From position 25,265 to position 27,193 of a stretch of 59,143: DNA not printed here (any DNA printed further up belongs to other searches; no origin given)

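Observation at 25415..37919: All six consecutive receptor-binding/depolymerase-like genes begin with Sec-type signal peptides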

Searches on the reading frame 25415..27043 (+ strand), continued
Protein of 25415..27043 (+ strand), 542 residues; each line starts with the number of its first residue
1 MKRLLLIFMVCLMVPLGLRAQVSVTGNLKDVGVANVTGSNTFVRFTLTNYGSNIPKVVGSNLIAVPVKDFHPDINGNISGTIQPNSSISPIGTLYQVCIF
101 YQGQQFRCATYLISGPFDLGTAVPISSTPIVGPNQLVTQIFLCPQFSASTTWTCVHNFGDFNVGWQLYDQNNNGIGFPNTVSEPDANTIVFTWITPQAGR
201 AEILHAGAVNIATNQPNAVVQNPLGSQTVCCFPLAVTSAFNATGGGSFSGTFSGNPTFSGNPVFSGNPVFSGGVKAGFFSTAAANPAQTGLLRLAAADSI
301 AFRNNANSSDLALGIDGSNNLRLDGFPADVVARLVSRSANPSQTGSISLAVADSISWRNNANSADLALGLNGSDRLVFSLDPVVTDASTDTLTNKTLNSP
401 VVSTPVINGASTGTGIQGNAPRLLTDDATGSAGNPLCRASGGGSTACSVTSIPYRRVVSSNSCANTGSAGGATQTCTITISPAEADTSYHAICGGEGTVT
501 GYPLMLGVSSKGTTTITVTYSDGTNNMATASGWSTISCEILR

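Call 81: search_protein_families(library=phrogs, proteins=[L009:855-3152:+, L009:4369-5523:-, L009:12856-13791:+, L009:8037-10715:+, L009:6482-7735:+, L009:17355-19214:-, L009:175-636:+], max_evalue=0.001)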
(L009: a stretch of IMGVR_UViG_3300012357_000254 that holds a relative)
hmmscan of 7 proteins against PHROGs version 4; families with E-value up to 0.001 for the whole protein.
L009:855-3152:+ (765 aa): 4 families
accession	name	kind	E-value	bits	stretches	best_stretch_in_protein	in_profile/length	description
phrog_1101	-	tail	3.3e-90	304.6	2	296-637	146-496/1405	tail protein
phrog_4271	-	tail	4.9e-30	105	2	21-105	50-129/1309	tail protein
phrog_6284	-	tail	2e-07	30.2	1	454-595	250-392/1280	tail protein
phrog_584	-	tail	6.2e-05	23.8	1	162-234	19-94/218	major tail protein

L009:4369-5523:- (384 aa): 4 families
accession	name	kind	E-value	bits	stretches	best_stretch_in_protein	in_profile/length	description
phrog_1101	-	tail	8.1e-27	94.5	1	70-246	516-676/1405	tail protein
phrog_17995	-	unknown function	1.8e-19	70.9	1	98-246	3-143/332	-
phrog_34853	-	unknown function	3.2e-05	23.7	1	23-75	209-260/555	-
phrog_5939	-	tail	7.3e-05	22.4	1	13-171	533-657/801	tail protein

L009:12856-13791:+ (311 aa): 2 families
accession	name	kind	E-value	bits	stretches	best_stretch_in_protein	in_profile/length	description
phrog_315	-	lysis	6.3e-29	102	1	101-310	315-485/677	endolysin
phrog_12853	-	unknown function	1e-12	49.6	1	143-232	22-111/131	-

L009:8037-10715:+ (892 aa): 0 families

L009:6482-7735:+ (417 aa): 1 family
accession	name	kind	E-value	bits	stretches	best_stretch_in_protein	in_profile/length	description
phrog_18315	-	unknown function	9.6e-05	21.4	0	210-318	96-204/918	-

L009:17355-19214:- (619 aa): 20 families
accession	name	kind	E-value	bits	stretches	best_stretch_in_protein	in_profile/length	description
phrog_5073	-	tail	9.3e-26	91.9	1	408-511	259-362/519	tail fiber protein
phrog_819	-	tail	1e-21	77.9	1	312-509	390-583/1024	tail protein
phrog_6320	-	tail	1.7e-18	67.8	1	404-509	98-206/745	tail fiber protein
phrog_366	-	tail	6.8e-15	56.5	2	403-477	311-385/474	tail fiber protein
phrog_8745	-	tail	3.2e-14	52.2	1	409-510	1412-1513/1803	tail fiber protein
phrog_10972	-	tail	8.2e-10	39.7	2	440-512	157-223/343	tail fiber protein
phrog_17587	-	tail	3.5e-09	36.7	2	448-511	350-416/641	tail fiber protein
phrog_1658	-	unknown function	9.1e-08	33.1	2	408-467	44-103/239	-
phrog_1806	-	tail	3.5e-07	30.8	1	398-509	100-221/276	collagen like minor tail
phrog_30509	-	tail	5.3e-07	30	1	398-506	6-114/254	collagen like minor tail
phrog_38806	-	unknown function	7.1e-07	29.9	1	416-499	70-153/285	-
phrog_29268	-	unknown function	2e-06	27.3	1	418-506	408-514/653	-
phrog_26246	-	tail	2.1e-06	28.1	1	416-491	134-209/329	tail protein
phrog_3420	-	unknown function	4.4e-06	25.5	1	409-510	62-165/929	-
phrog_26654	-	unknown function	2.1e-05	25.1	1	443-510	79-146/360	-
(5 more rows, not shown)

L009:175-636:+ (153 aa): 1 family
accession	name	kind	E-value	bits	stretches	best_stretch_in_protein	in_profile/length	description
phrog_329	-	tail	1.8e-10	40.7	1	5-149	532-654/949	minor tail protein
